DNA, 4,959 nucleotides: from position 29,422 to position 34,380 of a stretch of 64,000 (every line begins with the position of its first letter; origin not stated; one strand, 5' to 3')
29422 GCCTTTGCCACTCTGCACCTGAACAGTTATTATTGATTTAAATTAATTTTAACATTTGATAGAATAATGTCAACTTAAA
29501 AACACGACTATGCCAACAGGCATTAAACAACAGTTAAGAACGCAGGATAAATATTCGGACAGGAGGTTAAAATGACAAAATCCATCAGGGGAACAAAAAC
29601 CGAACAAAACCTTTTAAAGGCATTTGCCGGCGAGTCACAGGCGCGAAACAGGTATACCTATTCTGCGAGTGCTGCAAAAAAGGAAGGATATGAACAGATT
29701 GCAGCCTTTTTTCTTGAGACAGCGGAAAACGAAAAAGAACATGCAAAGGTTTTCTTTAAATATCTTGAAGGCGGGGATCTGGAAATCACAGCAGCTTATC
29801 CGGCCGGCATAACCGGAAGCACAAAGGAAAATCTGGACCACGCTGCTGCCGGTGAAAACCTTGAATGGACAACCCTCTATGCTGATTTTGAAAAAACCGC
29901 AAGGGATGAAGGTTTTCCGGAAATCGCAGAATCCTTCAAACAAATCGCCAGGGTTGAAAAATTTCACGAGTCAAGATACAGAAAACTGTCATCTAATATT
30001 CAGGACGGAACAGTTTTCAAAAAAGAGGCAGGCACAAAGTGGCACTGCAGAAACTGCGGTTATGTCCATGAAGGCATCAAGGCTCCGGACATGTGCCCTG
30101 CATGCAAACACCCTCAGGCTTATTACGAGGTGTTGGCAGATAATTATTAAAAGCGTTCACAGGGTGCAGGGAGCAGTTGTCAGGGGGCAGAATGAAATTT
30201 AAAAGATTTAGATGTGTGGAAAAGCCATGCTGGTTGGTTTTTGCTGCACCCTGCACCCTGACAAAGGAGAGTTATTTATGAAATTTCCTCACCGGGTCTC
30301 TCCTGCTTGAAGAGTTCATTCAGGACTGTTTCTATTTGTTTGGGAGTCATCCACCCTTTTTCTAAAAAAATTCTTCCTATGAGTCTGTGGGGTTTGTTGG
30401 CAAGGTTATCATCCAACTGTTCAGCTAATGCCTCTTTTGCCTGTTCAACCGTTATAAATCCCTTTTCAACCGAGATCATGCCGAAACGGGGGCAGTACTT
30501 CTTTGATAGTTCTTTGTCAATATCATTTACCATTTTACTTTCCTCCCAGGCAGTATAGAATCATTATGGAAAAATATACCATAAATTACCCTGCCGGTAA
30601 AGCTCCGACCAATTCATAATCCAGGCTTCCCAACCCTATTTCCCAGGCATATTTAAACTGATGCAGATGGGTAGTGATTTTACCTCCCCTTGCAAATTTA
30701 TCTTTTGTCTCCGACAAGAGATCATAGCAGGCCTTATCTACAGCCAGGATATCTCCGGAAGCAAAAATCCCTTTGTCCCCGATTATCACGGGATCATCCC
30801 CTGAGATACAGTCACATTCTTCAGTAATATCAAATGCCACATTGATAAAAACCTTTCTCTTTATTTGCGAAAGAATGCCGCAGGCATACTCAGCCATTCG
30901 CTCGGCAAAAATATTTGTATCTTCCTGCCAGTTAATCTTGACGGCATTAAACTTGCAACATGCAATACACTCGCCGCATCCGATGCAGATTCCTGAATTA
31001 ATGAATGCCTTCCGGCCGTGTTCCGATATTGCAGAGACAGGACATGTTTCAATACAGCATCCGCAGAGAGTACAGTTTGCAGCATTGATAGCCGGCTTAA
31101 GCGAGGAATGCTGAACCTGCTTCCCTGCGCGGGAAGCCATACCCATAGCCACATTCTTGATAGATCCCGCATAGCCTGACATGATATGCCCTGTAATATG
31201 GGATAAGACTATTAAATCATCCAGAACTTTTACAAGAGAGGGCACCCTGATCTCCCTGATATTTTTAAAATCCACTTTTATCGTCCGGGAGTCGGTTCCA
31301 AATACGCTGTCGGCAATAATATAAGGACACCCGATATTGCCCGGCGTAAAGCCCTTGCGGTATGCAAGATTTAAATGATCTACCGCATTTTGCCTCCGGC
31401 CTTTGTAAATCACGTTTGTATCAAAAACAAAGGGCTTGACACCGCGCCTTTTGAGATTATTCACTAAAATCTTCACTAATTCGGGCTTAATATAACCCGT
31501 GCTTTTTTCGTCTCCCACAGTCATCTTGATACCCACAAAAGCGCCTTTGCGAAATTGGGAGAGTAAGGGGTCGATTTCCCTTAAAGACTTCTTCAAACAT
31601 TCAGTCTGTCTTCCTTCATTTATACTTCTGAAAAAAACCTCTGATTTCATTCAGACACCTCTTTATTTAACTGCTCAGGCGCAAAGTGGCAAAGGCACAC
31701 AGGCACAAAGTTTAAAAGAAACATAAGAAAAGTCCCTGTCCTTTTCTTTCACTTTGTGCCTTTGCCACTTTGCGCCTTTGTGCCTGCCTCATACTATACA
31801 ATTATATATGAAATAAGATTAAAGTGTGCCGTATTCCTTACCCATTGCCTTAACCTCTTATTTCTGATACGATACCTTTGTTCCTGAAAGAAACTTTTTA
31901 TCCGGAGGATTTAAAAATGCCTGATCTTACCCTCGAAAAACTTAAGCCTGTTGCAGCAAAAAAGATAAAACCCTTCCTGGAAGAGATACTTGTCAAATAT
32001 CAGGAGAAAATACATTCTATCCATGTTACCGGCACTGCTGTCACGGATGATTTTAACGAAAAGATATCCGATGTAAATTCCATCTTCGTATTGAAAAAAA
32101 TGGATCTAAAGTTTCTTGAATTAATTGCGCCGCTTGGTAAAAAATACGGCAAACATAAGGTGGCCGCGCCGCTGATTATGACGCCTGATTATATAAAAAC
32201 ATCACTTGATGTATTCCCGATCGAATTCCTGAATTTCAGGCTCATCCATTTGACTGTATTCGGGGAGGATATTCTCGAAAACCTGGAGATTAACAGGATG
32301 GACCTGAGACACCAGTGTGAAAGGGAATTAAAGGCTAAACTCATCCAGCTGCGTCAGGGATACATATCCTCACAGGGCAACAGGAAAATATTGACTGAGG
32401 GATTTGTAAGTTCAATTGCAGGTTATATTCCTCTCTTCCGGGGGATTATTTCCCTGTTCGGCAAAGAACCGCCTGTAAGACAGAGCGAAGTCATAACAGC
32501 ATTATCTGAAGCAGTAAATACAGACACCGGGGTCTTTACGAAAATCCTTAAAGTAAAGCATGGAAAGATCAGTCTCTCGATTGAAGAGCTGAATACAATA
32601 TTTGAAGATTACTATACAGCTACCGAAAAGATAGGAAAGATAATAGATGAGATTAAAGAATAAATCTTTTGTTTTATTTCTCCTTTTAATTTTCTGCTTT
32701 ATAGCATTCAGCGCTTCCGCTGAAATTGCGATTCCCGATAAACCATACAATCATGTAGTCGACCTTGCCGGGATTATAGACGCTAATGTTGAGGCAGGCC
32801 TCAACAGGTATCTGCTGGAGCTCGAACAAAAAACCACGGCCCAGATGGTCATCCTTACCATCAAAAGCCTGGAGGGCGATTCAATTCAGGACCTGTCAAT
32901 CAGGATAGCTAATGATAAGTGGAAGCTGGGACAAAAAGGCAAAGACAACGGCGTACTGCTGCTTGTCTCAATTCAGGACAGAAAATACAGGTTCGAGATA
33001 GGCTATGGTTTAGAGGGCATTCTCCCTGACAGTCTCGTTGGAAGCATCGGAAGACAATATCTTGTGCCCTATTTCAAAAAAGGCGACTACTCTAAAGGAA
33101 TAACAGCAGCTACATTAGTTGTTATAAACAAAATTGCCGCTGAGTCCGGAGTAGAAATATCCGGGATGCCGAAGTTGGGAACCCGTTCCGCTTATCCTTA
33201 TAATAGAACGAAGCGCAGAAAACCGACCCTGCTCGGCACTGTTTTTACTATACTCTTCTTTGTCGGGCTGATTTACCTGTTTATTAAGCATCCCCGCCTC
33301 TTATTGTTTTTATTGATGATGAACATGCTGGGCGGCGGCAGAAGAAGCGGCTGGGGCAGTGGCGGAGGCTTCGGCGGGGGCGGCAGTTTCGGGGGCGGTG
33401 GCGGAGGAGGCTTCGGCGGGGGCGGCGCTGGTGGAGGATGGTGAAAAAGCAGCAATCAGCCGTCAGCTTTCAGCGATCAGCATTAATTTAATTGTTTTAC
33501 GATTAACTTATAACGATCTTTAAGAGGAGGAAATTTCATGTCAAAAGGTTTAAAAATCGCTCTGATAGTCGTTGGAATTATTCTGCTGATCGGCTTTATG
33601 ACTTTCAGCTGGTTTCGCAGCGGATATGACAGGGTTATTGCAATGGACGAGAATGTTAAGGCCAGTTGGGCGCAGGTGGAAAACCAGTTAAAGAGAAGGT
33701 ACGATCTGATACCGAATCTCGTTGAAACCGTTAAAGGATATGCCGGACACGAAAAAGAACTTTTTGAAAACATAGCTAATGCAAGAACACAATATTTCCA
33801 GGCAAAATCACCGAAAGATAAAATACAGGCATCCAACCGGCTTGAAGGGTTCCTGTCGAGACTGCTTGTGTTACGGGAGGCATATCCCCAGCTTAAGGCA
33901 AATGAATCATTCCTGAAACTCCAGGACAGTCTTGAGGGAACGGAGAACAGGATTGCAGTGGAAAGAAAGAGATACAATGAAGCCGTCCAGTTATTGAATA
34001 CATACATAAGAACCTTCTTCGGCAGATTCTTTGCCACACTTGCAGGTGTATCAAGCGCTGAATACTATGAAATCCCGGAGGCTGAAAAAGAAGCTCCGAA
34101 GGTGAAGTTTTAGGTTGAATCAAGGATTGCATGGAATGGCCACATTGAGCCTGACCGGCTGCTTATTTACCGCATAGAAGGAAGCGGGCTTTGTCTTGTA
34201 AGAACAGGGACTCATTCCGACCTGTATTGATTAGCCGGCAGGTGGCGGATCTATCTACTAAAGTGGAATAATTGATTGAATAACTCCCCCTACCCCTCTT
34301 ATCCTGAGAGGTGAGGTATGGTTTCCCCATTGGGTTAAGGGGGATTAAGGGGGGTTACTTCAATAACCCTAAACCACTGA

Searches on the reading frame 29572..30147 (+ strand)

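Call 54: search_protein_families(library=ncbifam, proteins=[L011:12068-13090:+, L011:13107-14687:+, L011:14684-15343:+, L011:15334-16857:+, L011:16850-18247:+, L011:18250-18825:+, L011:18838-20976:+, L012:2557-3801:+, L012:3788-5443:+, L012:782-2560:+], max_evalue=0.001)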
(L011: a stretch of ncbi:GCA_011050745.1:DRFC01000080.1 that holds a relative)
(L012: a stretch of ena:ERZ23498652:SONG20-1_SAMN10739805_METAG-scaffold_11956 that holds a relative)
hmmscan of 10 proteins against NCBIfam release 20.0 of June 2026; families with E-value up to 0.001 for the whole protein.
L011:12068-13090:+ (340 aa): 0 families

L011:13107-14687:+ (526 aa): 2 families
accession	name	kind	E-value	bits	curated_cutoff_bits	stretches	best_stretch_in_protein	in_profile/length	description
TIGR02577.1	cas_TM1794_Cmr2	equivalog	4.4e-07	29.1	79.4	0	7-43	3-39/510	type III-B CRISPR-associated protein Cas10/Cmr2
TIGR02578.2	cas_TM1811_Csm1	equivalog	0.00013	20.8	170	1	194-384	480-636/753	type III-A CRISPR-associated protein Cas10/Csm1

L011:14684-15343:+ (219 aa): 3 families
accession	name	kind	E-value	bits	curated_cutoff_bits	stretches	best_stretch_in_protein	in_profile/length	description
TIGR01898.1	cas_TM1791_cmr6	equivalog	2.9e-06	27.6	51.1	1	7-59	2-53/195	type III-B CRISPR module RAMP protein Cmr6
TIGR02580.1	cas_RAMP_Cmr4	equivalog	1.5e-05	25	87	1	11-76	8-69/283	type III-B CRISPR module RAMP protein Cmr4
TIGR02581.1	cas_cyan_RAMP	equivalog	0.0003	20.5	108.05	1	7-199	9-211/216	type III CRISPR-associated RAMP protein Csx7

L011:15334-16857:+ (507 aa): 1 family
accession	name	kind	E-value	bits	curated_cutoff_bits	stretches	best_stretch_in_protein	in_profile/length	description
TIGR02674.1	cas_cyan_RAMP_2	equivalog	4.1e-24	85.5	177.3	2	1-214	1-242/402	type III-D CRISPR-associated RAMP protein Csx10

L011:16850-18247:+ (465 aa): 8 families
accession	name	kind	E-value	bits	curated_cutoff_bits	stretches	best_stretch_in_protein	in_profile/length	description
TIGR02581.1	cas_cyan_RAMP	equivalog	4.4e-32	111.5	108.05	3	112-198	130-214/216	type III CRISPR-associated RAMP protein Csx7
NF049957.1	Cas_III-I_gRAMP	exception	2e-19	69.1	800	2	281-445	563-727/1076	type III-I CRISPR-associated gRAMP effector Cas7-11i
TIGR02580.1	cas_RAMP_Cmr4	equivalog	1.6e-09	38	87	0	23-97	5-81/283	type III-B CRISPR module RAMP protein Cmr4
NF041225.1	Cas_III-E_gRAMP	equivalog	2.1e-09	35.4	700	1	19-229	409-610/1636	type III-E CRISPR-associated gRAMP effector Cas7-11e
TIGR02582.1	cas7_TM1809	equivalog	7.7e-08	32.6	90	0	15-193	2-202/203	type III-A CRISPR-associated RAMP protein Csm3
TIGR03115.2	cas7_csf2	equivalog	0.00012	21.4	130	1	380-462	250-331/346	type IV CRISPR-associated protein Csf2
TIGR03986.1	TIGR03986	equivalog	0.00037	20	161.35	0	310-342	340-372/568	TIGR03986 family type III CRISPR-associated RAMP protein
TIGR01898.1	cas_TM1791_cmr6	equivalog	0.00052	20.2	51.1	0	26-72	6-53/195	type III-B CRISPR module RAMP protein Cmr6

L011:18250-18825:+ (191 aa): 1 family
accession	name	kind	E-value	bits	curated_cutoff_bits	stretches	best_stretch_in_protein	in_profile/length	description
TIGR03984.2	TIGR03984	equivalog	1.8e-30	105.9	35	1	29-184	5-169/170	type III-D CRISPR-associated protein Csx19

L011:18838-20976:+ (713 aa): 5 families
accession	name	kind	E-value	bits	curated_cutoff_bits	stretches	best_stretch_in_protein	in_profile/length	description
TIGR03986.1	TIGR03986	equivalog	1.4e-120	404.4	161.35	3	447-678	339-567/568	TIGR03986 family type III CRISPR-associated RAMP protein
NF041225.1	Cas_III-E_gRAMP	equivalog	7.3e-36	123.1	700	2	523-699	1444-1617/1636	type III-E CRISPR-associated gRAMP effector Cas7-11e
NF049957.1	Cas_III-I_gRAMP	exception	6.7e-12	44.1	800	1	557-632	967-1046/1076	type III-I CRISPR-associated gRAMP effector Cas7-11i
TIGR02581.1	cas_cyan_RAMP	equivalog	3.5e-06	26.8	108.05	0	558-611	155-209/216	type III CRISPR-associated RAMP protein Csx7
TIGR01899.1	cas_TM1807_csm5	equivalog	4.6e-05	23.1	38.3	1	129-250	67-180/364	type III-A CRISPR-associated RAMP protein Csm5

L012:2557-3801:+ (414 aa): 0 families

L012:3788-5443:+ (551 aa): 2 families
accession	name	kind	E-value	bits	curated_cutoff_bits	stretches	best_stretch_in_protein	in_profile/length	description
TIGR02577.1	cas_TM1794_Cmr2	equivalog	6.8e-36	124.2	79.4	2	193-416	269-509/510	type III-B CRISPR-associated protein Cas10/Cmr2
TIGR02578.2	cas_TM1811_Csm1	equivalog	5.2e-09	35.3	170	1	240-426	465-644/753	type III-A CRISPR-associated protein Cas10/Csm1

L012:782-2560:+ (592 aa): 0 families

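Call 65: search_protein_families(library=padloc, proteins=[L012:782-2560:+, L012:2557-3801:+, L012:3788-5443:+], max_evalue=0.001)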
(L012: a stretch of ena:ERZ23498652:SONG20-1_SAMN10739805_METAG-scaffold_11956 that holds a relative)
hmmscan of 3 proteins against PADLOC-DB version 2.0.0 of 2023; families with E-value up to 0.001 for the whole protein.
L012:782-2560:+ (592 aa): 3 families
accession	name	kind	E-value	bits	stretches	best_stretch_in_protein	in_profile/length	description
PDLC01174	CorA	-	6.8e-124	412.2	1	5-522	1-436/446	CorA-like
PDLC01043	CorA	-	5.3e-111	369.5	1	5-499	1-414/457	CorA-like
PDLC01178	CorA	-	4.2e-07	26.9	1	319-482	292-438/483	CorA-like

L012:2557-3801:+ (414 aa): 1 family
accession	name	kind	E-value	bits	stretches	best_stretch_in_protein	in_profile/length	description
PDLC01492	Cmr1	-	3.2e-75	251.7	1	2-347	3-287/288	"CAS-III-B,CAS-III-C; effector_G7"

L012:3788-5443:+ (551 aa): 17 families
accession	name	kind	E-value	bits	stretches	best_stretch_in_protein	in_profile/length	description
PDLC01292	Cas10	-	1.7e-60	203.6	1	7-424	2-386/387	CAS-III; effector_LS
PDLC01422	Cas10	-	3.8e-52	176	1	7-496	4-470/519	CAS-III; effector_LS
PDLC02055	Cas10b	-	2.5e-46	156.5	2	284-440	212-365/487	-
PDLC00917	Cas10b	-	1.8e-36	124.2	2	193-416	269-509/510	"CRISPR-associated protein Cas10/Cmr2, subtype III-B"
PDLC02056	Cas10b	-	2.8e-35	120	1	7-425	3-417/600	-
PDLC02054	Cas10b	-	1.3e-33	114.7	1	10-445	9-429/537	-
PDLC01444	Cas10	-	2.9e-29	100.4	1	8-461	125-541/605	CAS-III; effector_LS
PDLC01529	Cas10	-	5.3e-14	50.4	1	252-423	156-330/370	CAS-III; effector_LS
PDLC02051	Cas10b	-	1.1e-12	45.9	1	236-424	199-372/479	-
PDLC00920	Cas10b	-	3.3e-12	44.9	1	6-62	2-60/116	Cas10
PDLC02052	Cas10b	-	2.1e-10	37.6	0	9-49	155-195/875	-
PDLC01651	Cas10b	-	4.3e-10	37.9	1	8-49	2-43/113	CAS-III-B; effector_LS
PDLC02058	Cas10d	-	9.3e-10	35.9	1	281-423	166-302/441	-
PDLC00919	Cas10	-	9.7e-10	36.1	1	289-423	216-372/414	Cas10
PDLC01293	Cas10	-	2.8e-07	27.9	1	251-417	431-577/577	CAS-III; effector_LS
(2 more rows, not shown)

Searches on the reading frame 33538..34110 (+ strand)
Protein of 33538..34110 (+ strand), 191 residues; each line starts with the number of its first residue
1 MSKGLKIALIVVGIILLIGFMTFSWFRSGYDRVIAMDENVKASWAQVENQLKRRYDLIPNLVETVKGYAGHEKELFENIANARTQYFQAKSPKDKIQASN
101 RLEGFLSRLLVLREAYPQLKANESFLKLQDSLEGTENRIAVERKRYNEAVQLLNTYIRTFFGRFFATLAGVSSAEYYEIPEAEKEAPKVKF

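Call 54: search_protein_families(library=ncbifam, proteins=[L011:12068-13090:+, L011:13107-14687:+, L011:14684-15343:+, L011:15334-16857:+, L011:16850-18247:+, L011:18250-18825:+, L011:18838-20976:+, L012:2557-3801:+, L012:3788-5443:+, L012:782-2560:+], max_evalue=0.001)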
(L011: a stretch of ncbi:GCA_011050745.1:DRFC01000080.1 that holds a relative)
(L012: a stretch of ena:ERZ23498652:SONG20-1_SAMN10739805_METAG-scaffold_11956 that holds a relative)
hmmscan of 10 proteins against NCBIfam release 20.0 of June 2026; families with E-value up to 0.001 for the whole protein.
L011:12068-13090:+ (340 aa): 0 families

L011:13107-14687:+ (526 aa): 2 families
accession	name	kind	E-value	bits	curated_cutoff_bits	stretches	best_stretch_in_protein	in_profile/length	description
TIGR02577.1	cas_TM1794_Cmr2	equivalog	4.4e-07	29.1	79.4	0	7-43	3-39/510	type III-B CRISPR-associated protein Cas10/Cmr2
TIGR02578.2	cas_TM1811_Csm1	equivalog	0.00013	20.8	170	1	194-384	480-636/753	type III-A CRISPR-associated protein Cas10/Csm1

L011:14684-15343:+ (219 aa): 3 families
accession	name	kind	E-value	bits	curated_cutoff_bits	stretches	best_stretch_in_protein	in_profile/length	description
TIGR01898.1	cas_TM1791_cmr6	equivalog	2.9e-06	27.6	51.1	1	7-59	2-53/195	type III-B CRISPR module RAMP protein Cmr6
TIGR02580.1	cas_RAMP_Cmr4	equivalog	1.5e-05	25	87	1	11-76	8-69/283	type III-B CRISPR module RAMP protein Cmr4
TIGR02581.1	cas_cyan_RAMP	equivalog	0.0003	20.5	108.05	1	7-199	9-211/216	type III CRISPR-associated RAMP protein Csx7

L011:15334-16857:+ (507 aa): 1 family
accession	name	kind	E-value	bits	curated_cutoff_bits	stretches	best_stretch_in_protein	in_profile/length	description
TIGR02674.1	cas_cyan_RAMP_2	equivalog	4.1e-24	85.5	177.3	2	1-214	1-242/402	type III-D CRISPR-associated RAMP protein Csx10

L011:16850-18247:+ (465 aa): 8 families
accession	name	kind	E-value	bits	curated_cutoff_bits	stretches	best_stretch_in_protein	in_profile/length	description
TIGR02581.1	cas_cyan_RAMP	equivalog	4.4e-32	111.5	108.05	3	112-198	130-214/216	type III CRISPR-associated RAMP protein Csx7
NF049957.1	Cas_III-I_gRAMP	exception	2e-19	69.1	800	2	281-445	563-727/1076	type III-I CRISPR-associated gRAMP effector Cas7-11i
TIGR02580.1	cas_RAMP_Cmr4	equivalog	1.6e-09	38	87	0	23-97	5-81/283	type III-B CRISPR module RAMP protein Cmr4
NF041225.1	Cas_III-E_gRAMP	equivalog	2.1e-09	35.4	700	1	19-229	409-610/1636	type III-E CRISPR-associated gRAMP effector Cas7-11e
TIGR02582.1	cas7_TM1809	equivalog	7.7e-08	32.6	90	0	15-193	2-202/203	type III-A CRISPR-associated RAMP protein Csm3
TIGR03115.2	cas7_csf2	equivalog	0.00012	21.4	130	1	380-462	250-331/346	type IV CRISPR-associated protein Csf2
TIGR03986.1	TIGR03986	equivalog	0.00037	20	161.35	0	310-342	340-372/568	TIGR03986 family type III CRISPR-associated RAMP protein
TIGR01898.1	cas_TM1791_cmr6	equivalog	0.00052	20.2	51.1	0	26-72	6-53/195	type III-B CRISPR module RAMP protein Cmr6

L011:18250-18825:+ (191 aa): 1 family
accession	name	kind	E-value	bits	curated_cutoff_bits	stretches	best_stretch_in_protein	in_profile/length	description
TIGR03984.2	TIGR03984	equivalog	1.8e-30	105.9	35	1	29-184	5-169/170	type III-D CRISPR-associated protein Csx19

L011:18838-20976:+ (713 aa): 5 families
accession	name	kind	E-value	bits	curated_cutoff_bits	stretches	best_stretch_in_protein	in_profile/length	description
TIGR03986.1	TIGR03986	equivalog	1.4e-120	404.4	161.35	3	447-678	339-567/568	TIGR03986 family type III CRISPR-associated RAMP protein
NF041225.1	Cas_III-E_gRAMP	equivalog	7.3e-36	123.1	700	2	523-699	1444-1617/1636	type III-E CRISPR-associated gRAMP effector Cas7-11e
NF049957.1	Cas_III-I_gRAMP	exception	6.7e-12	44.1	800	1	557-632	967-1046/1076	type III-I CRISPR-associated gRAMP effector Cas7-11i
TIGR02581.1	cas_cyan_RAMP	equivalog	3.5e-06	26.8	108.05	0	558-611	155-209/216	type III CRISPR-associated RAMP protein Csx7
TIGR01899.1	cas_TM1807_csm5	equivalog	4.6e-05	23.1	38.3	1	129-250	67-180/364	type III-A CRISPR-associated RAMP protein Csm5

L012:2557-3801:+ (414 aa): 0 families

L012:3788-5443:+ (551 aa): 2 families
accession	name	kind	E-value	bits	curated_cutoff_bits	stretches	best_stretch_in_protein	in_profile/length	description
TIGR02577.1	cas_TM1794_Cmr2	equivalog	6.8e-36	124.2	79.4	2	193-416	269-509/510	type III-B CRISPR-associated protein Cas10/Cmr2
TIGR02578.2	cas_TM1811_Csm1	equivalog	5.2e-09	35.3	170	1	240-426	465-644/753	type III-A CRISPR-associated protein Cas10/Csm1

L012:782-2560:+ (592 aa): 0 families

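Call 65: search_protein_families(library=padloc, proteins=[L012:782-2560:+, L012:2557-3801:+, L012:3788-5443:+], max_evalue=0.001)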
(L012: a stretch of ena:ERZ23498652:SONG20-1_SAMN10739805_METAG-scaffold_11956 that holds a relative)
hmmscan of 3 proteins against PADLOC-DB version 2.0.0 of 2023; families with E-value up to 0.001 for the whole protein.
L012:782-2560:+ (592 aa): 3 families
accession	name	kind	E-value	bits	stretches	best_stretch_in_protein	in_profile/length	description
PDLC01174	CorA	-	6.8e-124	412.2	1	5-522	1-436/446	CorA-like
PDLC01043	CorA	-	5.3e-111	369.5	1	5-499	1-414/457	CorA-like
PDLC01178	CorA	-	4.2e-07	26.9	1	319-482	292-438/483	CorA-like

L012:2557-3801:+ (414 aa): 1 family
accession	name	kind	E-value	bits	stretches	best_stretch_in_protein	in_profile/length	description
PDLC01492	Cmr1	-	3.2e-75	251.7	1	2-347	3-287/288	"CAS-III-B,CAS-III-C; effector_G7"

L012:3788-5443:+ (551 aa): 17 families
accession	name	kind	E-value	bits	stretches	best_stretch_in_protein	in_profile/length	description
PDLC01292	Cas10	-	1.7e-60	203.6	1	7-424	2-386/387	CAS-III; effector_LS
PDLC01422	Cas10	-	3.8e-52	176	1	7-496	4-470/519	CAS-III; effector_LS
PDLC02055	Cas10b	-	2.5e-46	156.5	2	284-440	212-365/487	-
PDLC00917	Cas10b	-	1.8e-36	124.2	2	193-416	269-509/510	"CRISPR-associated protein Cas10/Cmr2, subtype III-B"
PDLC02056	Cas10b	-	2.8e-35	120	1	7-425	3-417/600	-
PDLC02054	Cas10b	-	1.3e-33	114.7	1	10-445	9-429/537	-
PDLC01444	Cas10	-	2.9e-29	100.4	1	8-461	125-541/605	CAS-III; effector_LS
PDLC01529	Cas10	-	5.3e-14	50.4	1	252-423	156-330/370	CAS-III; effector_LS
PDLC02051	Cas10b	-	1.1e-12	45.9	1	236-424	199-372/479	-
PDLC00920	Cas10b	-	3.3e-12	44.9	1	6-62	2-60/116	Cas10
PDLC02052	Cas10b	-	2.1e-10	37.6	0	9-49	155-195/875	-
PDLC01651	Cas10b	-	4.3e-10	37.9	1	8-49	2-43/113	CAS-III-B; effector_LS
PDLC02058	Cas10d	-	9.3e-10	35.9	1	281-423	166-302/441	-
PDLC00919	Cas10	-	9.7e-10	36.1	1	289-423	216-372/414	Cas10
PDLC01293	Cas10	-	2.8e-07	27.9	1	251-417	431-577/577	CAS-III; effector_LS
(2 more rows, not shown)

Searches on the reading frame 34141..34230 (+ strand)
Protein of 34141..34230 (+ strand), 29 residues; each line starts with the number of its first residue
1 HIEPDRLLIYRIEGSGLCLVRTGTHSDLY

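Call 66: search_protein_families(library=pfam, proteins=[window:34141-34230:+], max_evalue=0.1)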
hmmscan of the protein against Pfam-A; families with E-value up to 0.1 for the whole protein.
window:34141-34230:+ (29 aa): 1 family
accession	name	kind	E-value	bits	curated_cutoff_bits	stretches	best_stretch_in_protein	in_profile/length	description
PF15738.11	YafQ_toxin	-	8.6e-09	36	30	1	1-28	59-86/88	Bacterial toxin of type II toxin-antitoxin system, YafQ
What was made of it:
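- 34141..34227 (+): 3' remnant (last ~29 codons) of a yafQ-type toxin gene, directly after lemA. Pfam YafQ_toxin 36 bits, profile 59-86/88 (call 66).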
